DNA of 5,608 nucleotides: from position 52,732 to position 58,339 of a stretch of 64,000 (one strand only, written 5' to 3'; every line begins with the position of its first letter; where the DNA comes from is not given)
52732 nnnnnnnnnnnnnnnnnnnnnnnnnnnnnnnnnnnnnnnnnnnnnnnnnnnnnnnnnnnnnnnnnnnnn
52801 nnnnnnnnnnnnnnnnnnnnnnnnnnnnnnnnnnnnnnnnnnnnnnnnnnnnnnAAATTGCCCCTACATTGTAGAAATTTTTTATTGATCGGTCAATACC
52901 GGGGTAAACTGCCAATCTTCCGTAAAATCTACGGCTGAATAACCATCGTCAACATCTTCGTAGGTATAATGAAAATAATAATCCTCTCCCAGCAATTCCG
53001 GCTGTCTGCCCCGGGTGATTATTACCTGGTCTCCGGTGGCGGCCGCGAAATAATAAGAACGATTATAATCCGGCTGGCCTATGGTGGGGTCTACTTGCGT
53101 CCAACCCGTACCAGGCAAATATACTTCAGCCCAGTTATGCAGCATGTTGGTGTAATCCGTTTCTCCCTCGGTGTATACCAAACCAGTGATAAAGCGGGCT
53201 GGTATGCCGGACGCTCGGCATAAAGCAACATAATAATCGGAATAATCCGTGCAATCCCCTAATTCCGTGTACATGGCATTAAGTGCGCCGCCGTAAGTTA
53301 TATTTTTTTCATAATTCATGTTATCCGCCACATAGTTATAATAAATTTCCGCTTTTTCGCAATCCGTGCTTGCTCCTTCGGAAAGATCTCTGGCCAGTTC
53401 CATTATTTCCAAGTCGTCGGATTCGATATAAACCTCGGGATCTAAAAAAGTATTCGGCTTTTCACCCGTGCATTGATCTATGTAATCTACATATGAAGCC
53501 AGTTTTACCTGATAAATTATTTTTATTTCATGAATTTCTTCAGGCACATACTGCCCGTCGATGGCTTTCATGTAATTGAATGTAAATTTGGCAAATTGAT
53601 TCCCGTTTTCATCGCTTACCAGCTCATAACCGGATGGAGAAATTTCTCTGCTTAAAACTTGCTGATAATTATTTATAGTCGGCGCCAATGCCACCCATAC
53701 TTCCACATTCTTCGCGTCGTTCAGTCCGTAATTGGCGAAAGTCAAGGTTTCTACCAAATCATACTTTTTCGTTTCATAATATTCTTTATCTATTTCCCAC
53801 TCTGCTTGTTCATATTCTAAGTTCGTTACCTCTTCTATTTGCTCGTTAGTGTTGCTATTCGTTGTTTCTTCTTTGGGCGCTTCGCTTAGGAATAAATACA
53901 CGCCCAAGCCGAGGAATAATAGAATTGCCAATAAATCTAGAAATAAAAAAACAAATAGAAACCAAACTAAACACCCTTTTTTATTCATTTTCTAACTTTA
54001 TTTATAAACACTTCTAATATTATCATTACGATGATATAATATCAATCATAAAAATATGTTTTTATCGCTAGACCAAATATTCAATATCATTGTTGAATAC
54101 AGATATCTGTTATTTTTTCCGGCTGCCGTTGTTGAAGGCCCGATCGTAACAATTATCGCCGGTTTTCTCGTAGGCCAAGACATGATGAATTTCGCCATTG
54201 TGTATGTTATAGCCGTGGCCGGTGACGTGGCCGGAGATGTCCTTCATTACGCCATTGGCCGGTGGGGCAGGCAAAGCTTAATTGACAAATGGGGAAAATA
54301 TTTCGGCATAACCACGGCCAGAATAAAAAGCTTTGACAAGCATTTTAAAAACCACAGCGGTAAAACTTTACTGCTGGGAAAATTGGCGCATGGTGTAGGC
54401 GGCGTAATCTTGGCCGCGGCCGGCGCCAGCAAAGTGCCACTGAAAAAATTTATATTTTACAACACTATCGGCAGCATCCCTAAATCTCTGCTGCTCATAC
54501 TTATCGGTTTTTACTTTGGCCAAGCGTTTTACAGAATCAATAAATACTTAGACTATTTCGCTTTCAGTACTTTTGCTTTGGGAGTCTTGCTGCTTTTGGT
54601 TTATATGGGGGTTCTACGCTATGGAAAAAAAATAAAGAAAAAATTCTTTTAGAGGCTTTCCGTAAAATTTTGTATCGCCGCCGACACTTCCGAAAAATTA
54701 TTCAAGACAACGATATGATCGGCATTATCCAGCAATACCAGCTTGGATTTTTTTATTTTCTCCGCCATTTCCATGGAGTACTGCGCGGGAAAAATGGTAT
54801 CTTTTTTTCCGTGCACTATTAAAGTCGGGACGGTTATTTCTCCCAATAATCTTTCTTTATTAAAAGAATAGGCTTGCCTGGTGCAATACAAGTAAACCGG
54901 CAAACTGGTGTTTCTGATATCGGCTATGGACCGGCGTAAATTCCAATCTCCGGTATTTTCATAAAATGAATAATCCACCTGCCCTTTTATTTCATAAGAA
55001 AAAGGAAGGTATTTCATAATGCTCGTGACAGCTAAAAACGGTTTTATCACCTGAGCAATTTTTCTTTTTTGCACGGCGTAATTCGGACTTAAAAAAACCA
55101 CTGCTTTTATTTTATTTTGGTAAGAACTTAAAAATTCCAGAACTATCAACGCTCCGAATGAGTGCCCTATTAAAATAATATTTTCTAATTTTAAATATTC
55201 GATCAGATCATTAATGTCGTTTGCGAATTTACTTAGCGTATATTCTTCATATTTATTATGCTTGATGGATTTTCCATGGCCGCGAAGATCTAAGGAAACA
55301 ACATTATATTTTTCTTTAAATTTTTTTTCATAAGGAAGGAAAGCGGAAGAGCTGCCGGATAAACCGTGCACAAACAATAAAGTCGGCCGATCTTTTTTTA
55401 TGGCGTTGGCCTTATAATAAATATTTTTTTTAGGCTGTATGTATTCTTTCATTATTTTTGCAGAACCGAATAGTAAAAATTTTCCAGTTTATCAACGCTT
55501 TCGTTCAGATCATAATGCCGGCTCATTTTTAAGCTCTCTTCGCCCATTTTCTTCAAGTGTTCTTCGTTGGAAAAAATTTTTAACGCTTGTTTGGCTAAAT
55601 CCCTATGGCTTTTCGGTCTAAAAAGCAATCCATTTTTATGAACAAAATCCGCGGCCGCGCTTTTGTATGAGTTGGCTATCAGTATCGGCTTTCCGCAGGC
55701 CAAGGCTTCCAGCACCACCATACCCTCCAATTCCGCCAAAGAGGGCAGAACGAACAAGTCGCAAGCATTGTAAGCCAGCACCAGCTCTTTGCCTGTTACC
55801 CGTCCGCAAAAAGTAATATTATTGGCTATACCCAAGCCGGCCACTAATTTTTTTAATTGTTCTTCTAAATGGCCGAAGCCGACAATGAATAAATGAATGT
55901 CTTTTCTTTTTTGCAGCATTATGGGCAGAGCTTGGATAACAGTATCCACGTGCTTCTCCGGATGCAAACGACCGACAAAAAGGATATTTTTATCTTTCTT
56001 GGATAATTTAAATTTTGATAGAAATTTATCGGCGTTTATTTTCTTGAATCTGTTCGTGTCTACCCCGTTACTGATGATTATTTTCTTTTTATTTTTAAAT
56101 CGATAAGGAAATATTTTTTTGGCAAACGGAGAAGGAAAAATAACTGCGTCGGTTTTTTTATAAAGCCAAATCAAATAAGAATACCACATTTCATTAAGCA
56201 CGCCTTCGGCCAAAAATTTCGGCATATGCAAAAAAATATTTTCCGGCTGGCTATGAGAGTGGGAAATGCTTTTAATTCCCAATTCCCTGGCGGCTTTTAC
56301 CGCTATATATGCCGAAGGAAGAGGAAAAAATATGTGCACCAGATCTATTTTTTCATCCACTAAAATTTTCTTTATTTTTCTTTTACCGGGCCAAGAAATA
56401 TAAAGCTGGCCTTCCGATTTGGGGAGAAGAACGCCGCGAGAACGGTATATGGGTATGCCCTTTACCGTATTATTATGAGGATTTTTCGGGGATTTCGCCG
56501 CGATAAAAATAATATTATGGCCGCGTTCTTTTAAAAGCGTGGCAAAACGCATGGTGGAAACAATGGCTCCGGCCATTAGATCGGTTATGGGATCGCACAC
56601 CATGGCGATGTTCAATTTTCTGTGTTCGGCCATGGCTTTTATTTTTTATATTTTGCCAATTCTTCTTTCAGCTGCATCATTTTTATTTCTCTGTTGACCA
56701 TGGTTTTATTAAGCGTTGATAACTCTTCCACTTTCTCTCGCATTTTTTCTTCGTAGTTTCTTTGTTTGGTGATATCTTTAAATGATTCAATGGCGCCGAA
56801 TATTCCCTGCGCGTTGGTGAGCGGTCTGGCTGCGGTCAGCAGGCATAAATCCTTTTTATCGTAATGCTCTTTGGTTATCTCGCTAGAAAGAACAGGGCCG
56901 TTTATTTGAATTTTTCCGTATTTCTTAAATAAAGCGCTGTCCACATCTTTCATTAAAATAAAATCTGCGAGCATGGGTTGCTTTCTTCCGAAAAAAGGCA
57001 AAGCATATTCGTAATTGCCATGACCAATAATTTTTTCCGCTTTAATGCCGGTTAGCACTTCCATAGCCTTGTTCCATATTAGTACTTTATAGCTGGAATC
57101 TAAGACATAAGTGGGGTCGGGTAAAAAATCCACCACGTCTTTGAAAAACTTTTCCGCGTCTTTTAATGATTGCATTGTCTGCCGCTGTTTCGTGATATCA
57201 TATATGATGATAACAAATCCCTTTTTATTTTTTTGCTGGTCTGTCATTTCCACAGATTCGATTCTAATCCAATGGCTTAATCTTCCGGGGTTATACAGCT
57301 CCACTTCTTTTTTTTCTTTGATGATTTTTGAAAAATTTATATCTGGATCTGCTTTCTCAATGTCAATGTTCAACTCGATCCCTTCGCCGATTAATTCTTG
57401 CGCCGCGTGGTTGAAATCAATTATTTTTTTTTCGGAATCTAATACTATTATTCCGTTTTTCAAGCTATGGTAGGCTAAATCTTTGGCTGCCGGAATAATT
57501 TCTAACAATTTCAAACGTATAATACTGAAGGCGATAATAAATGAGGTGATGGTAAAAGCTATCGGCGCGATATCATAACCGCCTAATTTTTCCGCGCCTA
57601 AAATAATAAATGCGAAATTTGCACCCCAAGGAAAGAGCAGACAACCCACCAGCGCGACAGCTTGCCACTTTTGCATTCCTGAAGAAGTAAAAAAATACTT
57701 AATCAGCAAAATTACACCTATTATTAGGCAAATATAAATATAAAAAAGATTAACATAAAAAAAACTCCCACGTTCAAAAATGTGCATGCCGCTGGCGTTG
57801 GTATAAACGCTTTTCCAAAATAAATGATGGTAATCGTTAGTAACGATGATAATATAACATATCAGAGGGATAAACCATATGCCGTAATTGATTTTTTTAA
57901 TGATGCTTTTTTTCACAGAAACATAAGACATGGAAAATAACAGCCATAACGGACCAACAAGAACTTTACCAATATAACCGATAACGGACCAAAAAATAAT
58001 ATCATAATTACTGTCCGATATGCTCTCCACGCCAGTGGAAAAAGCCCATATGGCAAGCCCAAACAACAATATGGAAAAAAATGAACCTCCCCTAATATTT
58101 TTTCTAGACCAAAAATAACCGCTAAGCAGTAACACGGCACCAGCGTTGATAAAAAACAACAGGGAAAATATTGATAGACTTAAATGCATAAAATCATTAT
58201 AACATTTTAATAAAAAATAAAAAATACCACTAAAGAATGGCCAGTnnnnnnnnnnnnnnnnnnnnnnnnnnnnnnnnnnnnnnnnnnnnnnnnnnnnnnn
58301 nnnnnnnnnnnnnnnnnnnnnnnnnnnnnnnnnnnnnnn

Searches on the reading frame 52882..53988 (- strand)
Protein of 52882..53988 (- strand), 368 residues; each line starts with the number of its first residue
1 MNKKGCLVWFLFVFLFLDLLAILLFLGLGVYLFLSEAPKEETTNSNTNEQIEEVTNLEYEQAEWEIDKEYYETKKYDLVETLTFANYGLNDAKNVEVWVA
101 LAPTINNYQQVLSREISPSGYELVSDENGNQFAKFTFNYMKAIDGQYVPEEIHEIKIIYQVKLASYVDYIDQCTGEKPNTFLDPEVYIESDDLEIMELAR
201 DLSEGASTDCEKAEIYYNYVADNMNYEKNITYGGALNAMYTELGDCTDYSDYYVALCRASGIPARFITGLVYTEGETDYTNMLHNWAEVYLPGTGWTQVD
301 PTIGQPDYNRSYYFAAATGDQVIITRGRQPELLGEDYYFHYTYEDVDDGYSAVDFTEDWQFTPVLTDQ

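Call 50: search_protein_families(library=pfam, proteins=[window:52882-53988:-], max_evalue=0.0001)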
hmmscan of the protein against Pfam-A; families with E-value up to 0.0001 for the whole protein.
window:52882-53988:- (368 aa): 1 family
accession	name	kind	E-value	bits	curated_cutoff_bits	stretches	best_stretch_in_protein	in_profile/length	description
PF01841.26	Transglut_core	-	1.5e-26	93.3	23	1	197-301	2-108/108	Transglutaminase-like superfamily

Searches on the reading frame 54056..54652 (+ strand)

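Call 50: search_protein_families(library=pfam, proteins=[window:54056-54652:+], max_evalue=0.0001)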
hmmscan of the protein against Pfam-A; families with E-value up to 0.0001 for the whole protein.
window:54056-54652:+ (198 aa): 1 family
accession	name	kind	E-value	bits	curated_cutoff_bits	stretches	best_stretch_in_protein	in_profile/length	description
PF09335.16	VTT_dom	-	5.5e-17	62.8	33.9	1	28-151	3-121/123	VTT domain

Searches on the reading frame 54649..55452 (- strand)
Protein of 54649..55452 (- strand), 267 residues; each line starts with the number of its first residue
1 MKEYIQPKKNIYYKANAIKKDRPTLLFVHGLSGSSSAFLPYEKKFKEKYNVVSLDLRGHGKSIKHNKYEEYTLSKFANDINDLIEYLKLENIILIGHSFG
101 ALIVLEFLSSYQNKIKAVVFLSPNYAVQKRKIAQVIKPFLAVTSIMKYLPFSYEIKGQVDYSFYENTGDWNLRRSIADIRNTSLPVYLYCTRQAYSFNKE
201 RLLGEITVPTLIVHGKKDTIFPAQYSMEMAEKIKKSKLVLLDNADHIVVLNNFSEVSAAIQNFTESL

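Call 50: search_protein_families(library=pfam, proteins=[window:54649-55452:-], max_evalue=0.0001)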
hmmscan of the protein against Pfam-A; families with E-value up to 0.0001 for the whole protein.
window:54649-55452:- (267 aa): 11 families
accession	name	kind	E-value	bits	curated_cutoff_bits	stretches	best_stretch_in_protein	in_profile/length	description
PF00561.26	Abhydrolase_1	-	2.4e-33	116.3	25.8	1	23-252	1-244/245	alpha/beta hydrolase fold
PF12146.15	Hydrolase_4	-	1e-24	87.6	27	1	21-247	3-233/239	Serine aminopeptidase, S33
PF12697.13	Abhydrolase_6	-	2e-19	71.5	26.3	1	25-256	1-214/217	Alpha/beta hydrolase family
PF06821.19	Ser_hydrolase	-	1.1e-08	35.6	22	1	61-136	27-103/172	Serine hydrolase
PF03096.20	Ndr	-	1.2e-08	34.4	23.3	1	44-263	51-275/283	Ndr family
PF10230.15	LIDHydrolase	-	4.7e-08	33.5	27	1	43-126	27-121/262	Lipid-droplet associated hydrolase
PF02230.22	Abhydrolase_2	-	6.9e-07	29.8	23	0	75-128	85-143/217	Phospholipase/Carboxylesterase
PF03959.19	FSH1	-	4.1e-06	27.1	21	1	204-248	157-201/211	Serine hydrolase (FSH1)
PF00326.27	Peptidase_S9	-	1.4e-05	25.1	22.6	0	191-249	131-190/213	Prolyl oligopeptidase family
PF08538.16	DUF1749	-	2.2e-05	24.2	24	0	8-117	15-136/299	Protein of unknown function (DUF1749)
PF03403.19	PAF-AH_p_II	-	2.7e-05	23.3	20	0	78-144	209-275/372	Platelet-activating factor acetylhydrolase, isoform II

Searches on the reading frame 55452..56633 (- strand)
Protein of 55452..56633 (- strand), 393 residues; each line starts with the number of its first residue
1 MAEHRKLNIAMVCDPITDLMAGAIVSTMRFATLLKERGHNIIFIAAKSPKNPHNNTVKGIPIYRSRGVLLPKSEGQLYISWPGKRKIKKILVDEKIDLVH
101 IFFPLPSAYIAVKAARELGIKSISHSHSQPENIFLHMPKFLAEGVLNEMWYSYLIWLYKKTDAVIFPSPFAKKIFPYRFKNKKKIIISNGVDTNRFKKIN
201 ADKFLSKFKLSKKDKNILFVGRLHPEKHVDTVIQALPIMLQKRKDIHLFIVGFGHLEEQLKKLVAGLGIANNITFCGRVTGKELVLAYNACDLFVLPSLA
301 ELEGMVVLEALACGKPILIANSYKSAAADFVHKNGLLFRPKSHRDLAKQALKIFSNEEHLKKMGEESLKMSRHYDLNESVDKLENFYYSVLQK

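Call 50: search_protein_families(library=pfam, proteins=[window:55452-56633:-], max_evalue=0.0001)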
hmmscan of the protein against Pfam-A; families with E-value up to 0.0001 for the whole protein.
window:55452-56633:- (393 aa): 5 families
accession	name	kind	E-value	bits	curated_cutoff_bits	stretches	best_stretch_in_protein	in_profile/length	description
PF00534.26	Glycos_transf_1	-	5.1e-39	134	26.4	1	206-368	7-170/172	Glycosyl transferases group 1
PF13692.12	Glyco_trans_1_4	-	7.5e-31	107.7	27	1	215-356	2-142/142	Glycosyl transferases group 1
PF13439.12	Glyco_transf_4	-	1.1e-21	78.1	28.5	1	22-195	3-170/170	Glycosyltransferase Family 4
PF13579.12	Glyco_trans_4_4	-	7.8e-07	30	29.7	1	22-172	2-139/158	Glycosyl transferase 4-like domain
PF20706.3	GT4-conflict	-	1.3e-06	28.1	26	1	212-332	195-321/385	Family 4 Glycosyltransferase in conflict systems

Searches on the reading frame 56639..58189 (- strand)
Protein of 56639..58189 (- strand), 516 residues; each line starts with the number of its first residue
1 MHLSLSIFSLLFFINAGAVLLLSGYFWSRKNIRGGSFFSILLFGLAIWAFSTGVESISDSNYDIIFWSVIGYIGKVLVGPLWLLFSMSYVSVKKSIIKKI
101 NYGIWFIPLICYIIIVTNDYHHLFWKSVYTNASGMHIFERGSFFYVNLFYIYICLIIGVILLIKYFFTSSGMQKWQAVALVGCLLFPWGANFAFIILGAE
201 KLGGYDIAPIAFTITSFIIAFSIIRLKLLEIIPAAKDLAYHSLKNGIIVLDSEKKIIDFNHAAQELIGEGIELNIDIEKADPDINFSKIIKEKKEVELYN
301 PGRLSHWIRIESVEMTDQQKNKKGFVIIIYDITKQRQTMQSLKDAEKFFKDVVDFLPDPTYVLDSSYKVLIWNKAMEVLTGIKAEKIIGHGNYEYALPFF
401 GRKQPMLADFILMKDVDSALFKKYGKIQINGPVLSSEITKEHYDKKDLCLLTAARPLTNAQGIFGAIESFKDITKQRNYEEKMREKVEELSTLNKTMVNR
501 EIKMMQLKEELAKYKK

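Call 50: search_protein_families(library=pfam, proteins=[window:56639-58189:-], max_evalue=0.0001)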
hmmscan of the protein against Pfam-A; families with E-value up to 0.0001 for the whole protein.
window:56639-58189:- (516 aa): 6 families
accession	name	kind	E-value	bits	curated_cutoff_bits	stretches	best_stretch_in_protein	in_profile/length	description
PF16927.11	HisKA_7TM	-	1.6e-51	175.7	28.6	1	13-233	3-224/224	N-terminal 7TM region of histidine kinase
PF13426.13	PAS_9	-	7.1e-13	49.2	27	1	245-334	2-103/103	PAS domain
PF00989.32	PAS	-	4.4e-12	46.4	22.6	1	350-389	4-43/113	PAS fold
PF08448.16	PAS_4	-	1.5e-08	35.2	23.1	0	355-398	3-46/110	PAS fold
PF13188.13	PAS_8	-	1.8e-08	34.4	21.8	0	241-288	8-54/65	PAS domain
PF12860.13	PAS_7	-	5.8e-06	26.9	27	0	242-307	3-62/115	PAS fold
